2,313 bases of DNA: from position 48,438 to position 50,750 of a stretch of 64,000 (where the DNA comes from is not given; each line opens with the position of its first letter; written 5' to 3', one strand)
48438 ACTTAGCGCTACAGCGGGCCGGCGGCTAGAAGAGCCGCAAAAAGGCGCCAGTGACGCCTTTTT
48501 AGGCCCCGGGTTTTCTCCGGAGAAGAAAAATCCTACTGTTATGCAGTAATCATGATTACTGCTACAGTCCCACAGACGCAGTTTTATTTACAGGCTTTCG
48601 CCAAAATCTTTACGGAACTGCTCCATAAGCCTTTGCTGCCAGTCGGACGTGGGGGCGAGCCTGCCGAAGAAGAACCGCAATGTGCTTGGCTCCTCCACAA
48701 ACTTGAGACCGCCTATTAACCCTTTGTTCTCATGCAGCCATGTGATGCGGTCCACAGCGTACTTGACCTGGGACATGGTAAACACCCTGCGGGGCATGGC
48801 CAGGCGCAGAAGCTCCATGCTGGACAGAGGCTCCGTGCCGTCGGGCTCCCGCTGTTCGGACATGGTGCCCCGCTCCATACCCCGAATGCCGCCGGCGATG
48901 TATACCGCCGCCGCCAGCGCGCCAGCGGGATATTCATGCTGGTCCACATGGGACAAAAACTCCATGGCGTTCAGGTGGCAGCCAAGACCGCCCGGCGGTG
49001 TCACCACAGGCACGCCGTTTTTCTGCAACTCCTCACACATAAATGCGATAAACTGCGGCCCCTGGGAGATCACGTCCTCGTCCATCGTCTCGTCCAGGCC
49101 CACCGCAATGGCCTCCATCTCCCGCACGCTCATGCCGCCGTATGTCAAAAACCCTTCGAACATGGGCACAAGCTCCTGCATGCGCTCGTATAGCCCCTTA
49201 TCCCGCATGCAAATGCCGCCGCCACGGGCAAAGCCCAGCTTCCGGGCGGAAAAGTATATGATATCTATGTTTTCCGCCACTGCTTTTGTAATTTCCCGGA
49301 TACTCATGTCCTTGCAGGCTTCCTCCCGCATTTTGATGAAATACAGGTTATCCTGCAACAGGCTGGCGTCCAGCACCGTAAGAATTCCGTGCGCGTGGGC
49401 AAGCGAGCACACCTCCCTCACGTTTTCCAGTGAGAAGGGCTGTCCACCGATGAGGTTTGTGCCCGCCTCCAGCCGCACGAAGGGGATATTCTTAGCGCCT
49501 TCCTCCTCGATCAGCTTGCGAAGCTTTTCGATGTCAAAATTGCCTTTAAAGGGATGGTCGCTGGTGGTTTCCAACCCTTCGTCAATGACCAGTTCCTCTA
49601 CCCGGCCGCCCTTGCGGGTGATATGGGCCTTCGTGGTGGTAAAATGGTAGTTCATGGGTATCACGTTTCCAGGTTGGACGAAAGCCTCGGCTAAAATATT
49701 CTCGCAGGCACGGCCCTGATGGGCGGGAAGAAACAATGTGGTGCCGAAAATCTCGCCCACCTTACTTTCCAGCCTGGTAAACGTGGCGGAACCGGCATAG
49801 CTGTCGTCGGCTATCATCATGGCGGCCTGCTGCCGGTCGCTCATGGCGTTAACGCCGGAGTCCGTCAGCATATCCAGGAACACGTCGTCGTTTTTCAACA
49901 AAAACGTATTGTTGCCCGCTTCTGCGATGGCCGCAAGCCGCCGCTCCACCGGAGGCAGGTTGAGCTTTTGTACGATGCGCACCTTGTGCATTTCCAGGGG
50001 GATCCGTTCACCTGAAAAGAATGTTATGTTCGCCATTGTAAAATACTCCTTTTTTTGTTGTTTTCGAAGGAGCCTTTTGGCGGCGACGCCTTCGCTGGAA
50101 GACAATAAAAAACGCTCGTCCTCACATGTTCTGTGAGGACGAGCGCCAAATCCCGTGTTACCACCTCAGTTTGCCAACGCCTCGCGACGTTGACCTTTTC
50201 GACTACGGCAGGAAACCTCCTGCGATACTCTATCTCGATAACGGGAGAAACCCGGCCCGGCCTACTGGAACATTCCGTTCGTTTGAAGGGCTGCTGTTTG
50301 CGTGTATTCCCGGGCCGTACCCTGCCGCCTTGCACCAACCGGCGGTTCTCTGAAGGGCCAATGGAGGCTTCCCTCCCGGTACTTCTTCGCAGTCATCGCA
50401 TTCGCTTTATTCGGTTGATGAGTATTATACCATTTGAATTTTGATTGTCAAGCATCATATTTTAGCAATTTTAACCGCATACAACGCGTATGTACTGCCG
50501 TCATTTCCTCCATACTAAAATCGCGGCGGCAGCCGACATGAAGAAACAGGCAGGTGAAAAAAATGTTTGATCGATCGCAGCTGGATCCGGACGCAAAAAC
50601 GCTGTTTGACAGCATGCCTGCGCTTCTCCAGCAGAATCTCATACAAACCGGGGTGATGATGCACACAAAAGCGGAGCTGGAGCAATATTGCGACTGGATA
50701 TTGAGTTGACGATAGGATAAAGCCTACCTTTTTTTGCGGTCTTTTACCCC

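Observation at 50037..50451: Tyr-specifier T-box riboswitch controlling a tyrosine phenol-lyase: a degradative-type enzyme wired for induction by tyrosine starvation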

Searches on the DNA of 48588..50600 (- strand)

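Call 4: search_rna_families(source=window, start=49900, end=50600, threshold=evalue, max_evalue=10, show_alignments=5)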
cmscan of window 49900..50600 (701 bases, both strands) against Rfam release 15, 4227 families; matches with E-value up to 10: 5.
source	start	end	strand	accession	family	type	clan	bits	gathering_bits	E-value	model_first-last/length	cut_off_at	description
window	50132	50405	-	RF00230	T-box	Cis-reg; leader;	-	84.5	93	8.1e-19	1-219/219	no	T-box leader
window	50108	50177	-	RF02580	tsr31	Gene; sRNA;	-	23.5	50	0.22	1-70/70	no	S. aureus tsr31 small RNA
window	50520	50576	-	RF02300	TtnuCD24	Gene; snRNA; snoRNA; CD-box;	-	16.4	75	5.5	1-58/58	no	Tetrahymena snoRNA TtnuCD24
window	49915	49935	-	RF01109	SBRMV1_UPD-PKd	Cis-reg;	-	15.4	33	8.2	1-21/21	no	Pseudoknot of upstream pseudoknot domain (UPD) of the 3'UTR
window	50051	50113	+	RF03323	mir-3613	Gene; miRNA;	-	14.4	91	7.1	22-65/86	no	mir-3613 microRNA precursor family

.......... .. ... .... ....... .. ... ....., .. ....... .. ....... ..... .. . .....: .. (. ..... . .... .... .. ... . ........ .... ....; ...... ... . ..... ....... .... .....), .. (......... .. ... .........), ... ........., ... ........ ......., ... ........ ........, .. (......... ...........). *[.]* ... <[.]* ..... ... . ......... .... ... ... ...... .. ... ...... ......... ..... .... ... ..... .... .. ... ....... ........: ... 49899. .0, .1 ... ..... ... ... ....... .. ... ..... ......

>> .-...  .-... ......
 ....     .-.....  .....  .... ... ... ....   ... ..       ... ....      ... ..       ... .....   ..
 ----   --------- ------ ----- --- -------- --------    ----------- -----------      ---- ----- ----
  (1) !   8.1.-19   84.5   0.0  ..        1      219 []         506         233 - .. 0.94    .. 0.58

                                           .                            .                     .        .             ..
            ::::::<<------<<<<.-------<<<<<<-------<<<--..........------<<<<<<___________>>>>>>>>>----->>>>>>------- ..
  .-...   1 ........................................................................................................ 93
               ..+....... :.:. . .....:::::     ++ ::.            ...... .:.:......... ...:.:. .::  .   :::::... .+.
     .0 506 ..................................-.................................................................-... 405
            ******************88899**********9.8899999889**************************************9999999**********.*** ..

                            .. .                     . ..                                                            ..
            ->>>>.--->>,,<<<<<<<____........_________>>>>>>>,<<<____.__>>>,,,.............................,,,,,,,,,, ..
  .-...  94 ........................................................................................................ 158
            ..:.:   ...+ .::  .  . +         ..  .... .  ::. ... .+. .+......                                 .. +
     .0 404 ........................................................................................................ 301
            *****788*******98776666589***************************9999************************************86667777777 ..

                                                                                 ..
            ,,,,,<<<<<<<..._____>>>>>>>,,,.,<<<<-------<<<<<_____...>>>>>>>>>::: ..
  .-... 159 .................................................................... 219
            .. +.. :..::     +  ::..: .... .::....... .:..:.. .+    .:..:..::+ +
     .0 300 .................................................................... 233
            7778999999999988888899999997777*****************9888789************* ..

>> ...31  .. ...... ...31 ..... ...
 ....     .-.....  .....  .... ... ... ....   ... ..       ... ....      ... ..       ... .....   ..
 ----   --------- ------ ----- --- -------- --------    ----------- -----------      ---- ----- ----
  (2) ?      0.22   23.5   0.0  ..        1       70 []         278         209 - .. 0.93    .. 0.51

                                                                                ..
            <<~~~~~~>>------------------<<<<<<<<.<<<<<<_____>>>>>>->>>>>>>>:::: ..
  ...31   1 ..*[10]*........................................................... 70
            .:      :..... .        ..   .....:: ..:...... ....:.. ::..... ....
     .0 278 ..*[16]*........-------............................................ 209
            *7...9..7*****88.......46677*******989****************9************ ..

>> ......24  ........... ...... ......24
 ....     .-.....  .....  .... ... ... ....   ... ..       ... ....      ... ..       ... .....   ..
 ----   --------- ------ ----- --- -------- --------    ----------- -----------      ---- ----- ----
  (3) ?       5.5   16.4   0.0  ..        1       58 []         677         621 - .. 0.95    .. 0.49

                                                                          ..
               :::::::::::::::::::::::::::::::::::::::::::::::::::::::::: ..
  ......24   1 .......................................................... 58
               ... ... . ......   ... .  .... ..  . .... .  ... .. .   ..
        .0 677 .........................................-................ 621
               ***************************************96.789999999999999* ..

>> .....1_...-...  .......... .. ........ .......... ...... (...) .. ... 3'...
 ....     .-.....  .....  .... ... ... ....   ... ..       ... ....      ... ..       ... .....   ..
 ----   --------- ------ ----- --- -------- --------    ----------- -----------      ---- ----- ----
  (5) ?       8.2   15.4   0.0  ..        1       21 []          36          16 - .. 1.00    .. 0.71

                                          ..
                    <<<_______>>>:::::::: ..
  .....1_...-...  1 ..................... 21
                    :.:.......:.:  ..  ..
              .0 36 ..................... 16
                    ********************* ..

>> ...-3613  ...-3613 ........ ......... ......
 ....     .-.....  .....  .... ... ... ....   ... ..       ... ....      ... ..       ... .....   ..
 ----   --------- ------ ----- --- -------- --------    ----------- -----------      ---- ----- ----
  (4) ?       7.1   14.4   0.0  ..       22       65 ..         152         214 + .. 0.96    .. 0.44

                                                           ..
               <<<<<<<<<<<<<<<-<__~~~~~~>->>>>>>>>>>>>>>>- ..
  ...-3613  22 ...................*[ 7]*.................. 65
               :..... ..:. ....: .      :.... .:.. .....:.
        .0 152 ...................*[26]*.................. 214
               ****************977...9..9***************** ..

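Call 42: build_rna_model(alignment_id=A1, structure=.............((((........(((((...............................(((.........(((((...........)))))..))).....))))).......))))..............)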
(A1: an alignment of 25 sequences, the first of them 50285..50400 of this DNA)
Model R1 built from alignment A1 (25 sequences, 134 columns); structure: as given.
model positions 108; base pairs 17; branch points 0; effective number of sequences 2.79; information 0.59 bits per position. Calibrated on 0.2 Mb of random sequence (short: E-values are rough).
structure used (alignment columns):
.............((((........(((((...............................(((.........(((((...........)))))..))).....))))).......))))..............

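Call 43: search_with_rna_model(model_id=R1, sources=[window, L001, L002, L003, L004, L005, L006, L007, L008, L009, L010, L011, L012, L013, L014, L015, L016, L017, L018, L019, L020, L021, L022, L023, L024, L025, L026, L027, L028, L029, L030, L031, L032, L033, L034, L035, L036, L037, L038, L039, L040, L041, L042, L043, L044, L045, L046, L047, L048, L049, L050, L051, L052, L053, L054, L055, L056, L057, L058, L059, L060, L061, L062, L063, L064, L065, L066, L067, L068, L069, L070, L071, L072, L073, L074, L075, L076, L077, L078, L079, L080], max_evalue=1)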
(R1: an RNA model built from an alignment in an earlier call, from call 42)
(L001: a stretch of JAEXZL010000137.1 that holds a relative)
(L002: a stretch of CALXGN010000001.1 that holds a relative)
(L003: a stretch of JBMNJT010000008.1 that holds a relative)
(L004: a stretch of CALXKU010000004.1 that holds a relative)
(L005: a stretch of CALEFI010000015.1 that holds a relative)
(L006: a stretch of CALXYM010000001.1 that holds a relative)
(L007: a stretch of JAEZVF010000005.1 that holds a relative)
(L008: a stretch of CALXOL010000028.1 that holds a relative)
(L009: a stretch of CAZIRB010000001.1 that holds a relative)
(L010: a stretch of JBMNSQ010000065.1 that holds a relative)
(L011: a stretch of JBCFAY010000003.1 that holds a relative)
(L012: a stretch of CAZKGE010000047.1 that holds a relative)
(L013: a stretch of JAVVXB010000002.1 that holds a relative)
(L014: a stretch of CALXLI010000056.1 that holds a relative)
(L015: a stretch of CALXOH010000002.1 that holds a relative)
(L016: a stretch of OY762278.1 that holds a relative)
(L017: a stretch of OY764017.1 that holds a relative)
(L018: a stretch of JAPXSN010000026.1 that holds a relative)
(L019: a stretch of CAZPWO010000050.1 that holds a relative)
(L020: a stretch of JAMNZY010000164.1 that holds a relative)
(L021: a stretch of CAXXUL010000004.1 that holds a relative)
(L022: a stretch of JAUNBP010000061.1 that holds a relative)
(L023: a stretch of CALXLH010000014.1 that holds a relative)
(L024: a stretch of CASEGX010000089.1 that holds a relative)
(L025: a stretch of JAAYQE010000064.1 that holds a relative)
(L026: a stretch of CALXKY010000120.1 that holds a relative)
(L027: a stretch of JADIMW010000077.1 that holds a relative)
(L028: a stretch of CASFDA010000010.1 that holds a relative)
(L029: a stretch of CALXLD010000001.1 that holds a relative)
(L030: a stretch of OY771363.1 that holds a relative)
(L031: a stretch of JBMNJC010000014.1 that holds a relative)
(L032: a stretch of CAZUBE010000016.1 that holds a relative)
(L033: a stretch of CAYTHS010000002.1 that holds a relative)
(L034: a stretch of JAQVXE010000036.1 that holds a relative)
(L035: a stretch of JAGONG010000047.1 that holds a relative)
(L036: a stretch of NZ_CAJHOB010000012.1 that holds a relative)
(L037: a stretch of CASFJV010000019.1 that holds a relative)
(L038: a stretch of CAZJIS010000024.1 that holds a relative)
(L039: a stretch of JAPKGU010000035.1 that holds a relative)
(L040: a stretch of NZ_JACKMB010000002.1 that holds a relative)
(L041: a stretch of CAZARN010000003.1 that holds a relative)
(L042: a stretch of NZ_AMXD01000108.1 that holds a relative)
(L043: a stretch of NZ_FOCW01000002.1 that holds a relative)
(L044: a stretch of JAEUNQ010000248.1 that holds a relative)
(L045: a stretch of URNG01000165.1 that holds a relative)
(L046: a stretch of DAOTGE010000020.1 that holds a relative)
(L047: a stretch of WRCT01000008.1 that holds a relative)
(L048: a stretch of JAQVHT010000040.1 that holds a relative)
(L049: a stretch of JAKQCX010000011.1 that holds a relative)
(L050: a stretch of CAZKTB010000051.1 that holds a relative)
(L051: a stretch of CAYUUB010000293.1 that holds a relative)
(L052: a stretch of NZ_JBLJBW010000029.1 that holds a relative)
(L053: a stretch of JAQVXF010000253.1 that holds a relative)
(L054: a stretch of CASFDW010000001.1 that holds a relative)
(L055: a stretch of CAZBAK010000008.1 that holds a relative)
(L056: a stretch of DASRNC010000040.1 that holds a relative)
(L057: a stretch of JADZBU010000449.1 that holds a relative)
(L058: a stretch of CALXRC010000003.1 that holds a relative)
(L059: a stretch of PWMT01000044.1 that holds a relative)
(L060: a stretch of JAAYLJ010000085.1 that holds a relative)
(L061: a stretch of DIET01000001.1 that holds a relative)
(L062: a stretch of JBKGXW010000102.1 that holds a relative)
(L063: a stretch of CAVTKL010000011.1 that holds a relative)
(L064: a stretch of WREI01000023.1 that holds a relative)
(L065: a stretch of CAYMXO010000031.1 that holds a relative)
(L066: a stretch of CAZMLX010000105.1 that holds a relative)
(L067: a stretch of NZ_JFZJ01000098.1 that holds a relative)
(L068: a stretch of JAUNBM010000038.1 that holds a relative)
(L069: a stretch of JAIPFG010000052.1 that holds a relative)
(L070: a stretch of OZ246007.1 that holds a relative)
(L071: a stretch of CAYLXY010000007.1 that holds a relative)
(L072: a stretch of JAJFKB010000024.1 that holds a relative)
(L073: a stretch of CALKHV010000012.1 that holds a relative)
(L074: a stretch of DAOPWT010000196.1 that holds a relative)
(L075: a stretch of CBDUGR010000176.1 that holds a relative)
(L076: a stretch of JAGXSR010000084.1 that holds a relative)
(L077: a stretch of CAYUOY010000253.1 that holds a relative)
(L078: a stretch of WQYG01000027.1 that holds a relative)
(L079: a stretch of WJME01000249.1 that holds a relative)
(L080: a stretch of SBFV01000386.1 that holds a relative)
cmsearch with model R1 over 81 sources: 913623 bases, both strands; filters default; matches with E-value up to 1: 31.
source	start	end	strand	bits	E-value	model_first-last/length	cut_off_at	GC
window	50285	50400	-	109.4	5.9e-24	1-108/108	no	0.62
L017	5599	5722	+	104.4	1e-22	1-108/108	no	0.53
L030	5612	5735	+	103.2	2e-22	1-108/108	no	0.62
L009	5654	5760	+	102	4.1e-22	1-108/108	no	0.64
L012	5658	5763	+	101.8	4.5e-22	1-108/108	no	0.67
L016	5596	5725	+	101.4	5.6e-22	1-108/108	no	0.56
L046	5619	5739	+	100.2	1.1e-21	1-108/108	no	0.62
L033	5611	5730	+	99.1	2.1e-21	1-108/108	no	0.62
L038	5643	5759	+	96.6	9e-21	1-108/108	no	0.66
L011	5643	5748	+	95.8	1.4e-20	1-108/108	no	0.57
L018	5181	5298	+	95.6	1.6e-20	1-108/108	no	0.66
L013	5667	5796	+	93.3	5.9e-20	1-108/108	no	0.49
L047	5533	5638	+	90.3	3.2e-19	1-108/108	no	0.58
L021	5609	5731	+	90.3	3.3e-19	1-108/108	no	0.65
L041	5664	5768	+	89.8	4.3e-19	1-108/108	no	0.58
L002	5641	5761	+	89.5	5.2e-19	1-108/108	no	0.68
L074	1477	1584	+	89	6.9e-19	1-108/108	no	0.56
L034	5650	5757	+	85.2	6.2e-18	1-108/108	no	0.6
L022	3616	3719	+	84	1.2e-17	1-108/108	no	0.57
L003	5650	5757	+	81.6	4.9e-17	1-108/108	no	0.56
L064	5295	5399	+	81.1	6.4e-17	1-108/108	no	0.53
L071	5613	5719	+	75.9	1.3e-15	1-108/108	no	0.37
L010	123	228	+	75.8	1.4e-15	1-108/108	no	0.51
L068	2569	2672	+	74.1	3.6e-15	1-108/108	no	0.6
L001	5656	5758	+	73.2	6e-15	1-108/108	no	0.5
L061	40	146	+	69.6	4.7e-14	1-108/108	no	0.43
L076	3537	3643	+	59.2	1.8e-11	1-108/108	no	0.44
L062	2137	2239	+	30.8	0.00022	1-108/108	no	0.46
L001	269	372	+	28.3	0.0009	1-108/108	no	0.44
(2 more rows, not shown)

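Call 57: search_with_rna_model(model_id=R1, sources=[L081, L096, L099, L100, L102, L103, L105, L108, L109, L110, L111, L112, L115, L118, L119, L120, L121, L122, L123, L124, L125, L126, L127, L128, L129, L130, L131, L132, L133, L134, L135, L136, L137, L138, L139, L140, L141, L142, L143, L144, L145, L146, L147, L148, L149, L150, L151, L152, L153, L154, L155, L156, L157, L158, L159, L160], max_evalue=1)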
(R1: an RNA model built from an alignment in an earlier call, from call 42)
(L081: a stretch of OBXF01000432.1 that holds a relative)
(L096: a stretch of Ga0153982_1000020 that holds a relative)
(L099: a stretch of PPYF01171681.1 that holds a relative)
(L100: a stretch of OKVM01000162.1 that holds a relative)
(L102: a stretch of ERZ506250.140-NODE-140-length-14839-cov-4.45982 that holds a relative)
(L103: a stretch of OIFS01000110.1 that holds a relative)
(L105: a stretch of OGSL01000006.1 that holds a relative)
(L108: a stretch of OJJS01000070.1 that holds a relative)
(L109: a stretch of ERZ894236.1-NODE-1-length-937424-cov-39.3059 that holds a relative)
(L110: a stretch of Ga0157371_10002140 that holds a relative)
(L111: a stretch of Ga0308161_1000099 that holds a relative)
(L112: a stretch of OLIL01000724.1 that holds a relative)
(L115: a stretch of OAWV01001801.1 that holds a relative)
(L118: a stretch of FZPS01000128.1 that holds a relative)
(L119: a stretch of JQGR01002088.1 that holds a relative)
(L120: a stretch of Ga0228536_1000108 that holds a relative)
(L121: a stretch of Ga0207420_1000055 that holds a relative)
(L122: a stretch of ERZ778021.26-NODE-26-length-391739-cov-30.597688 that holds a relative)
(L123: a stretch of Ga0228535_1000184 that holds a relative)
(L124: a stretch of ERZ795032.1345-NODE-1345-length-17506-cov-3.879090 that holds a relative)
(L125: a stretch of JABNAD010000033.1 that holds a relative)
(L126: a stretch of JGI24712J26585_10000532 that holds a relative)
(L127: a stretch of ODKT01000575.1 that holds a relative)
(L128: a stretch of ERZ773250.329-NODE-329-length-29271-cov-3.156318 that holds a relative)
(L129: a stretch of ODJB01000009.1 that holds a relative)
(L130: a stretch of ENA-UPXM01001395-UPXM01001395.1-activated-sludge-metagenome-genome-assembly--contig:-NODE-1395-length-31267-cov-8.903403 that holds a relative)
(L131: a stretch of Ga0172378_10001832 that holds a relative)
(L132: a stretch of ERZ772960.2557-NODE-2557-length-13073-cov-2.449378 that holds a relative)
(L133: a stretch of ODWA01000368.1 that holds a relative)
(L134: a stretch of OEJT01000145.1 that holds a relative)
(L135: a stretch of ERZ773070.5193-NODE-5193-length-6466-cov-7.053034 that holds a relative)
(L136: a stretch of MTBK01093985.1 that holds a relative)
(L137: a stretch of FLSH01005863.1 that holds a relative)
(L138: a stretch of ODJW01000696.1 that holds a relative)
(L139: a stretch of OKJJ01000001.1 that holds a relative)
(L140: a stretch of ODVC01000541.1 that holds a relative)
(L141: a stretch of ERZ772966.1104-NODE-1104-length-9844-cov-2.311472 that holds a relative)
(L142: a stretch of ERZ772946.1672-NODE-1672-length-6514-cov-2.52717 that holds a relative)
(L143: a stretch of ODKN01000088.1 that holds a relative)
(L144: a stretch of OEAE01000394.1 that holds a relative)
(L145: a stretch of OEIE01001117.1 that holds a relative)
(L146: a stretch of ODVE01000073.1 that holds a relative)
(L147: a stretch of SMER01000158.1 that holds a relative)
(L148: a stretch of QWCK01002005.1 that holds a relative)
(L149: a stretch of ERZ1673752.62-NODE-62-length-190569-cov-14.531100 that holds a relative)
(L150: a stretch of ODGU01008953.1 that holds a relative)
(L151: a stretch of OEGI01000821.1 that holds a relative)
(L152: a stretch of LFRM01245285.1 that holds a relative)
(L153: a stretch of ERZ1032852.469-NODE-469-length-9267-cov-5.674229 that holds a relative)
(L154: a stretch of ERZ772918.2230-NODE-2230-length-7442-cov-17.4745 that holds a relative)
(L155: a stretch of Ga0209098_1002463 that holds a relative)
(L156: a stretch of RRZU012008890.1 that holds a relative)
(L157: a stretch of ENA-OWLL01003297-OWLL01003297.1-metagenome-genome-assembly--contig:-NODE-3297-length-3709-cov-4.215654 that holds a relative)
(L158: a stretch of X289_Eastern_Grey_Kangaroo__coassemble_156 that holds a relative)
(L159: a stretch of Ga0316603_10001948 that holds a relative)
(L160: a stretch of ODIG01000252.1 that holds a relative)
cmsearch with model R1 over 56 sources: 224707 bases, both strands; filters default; matches with E-value up to 1: 0.
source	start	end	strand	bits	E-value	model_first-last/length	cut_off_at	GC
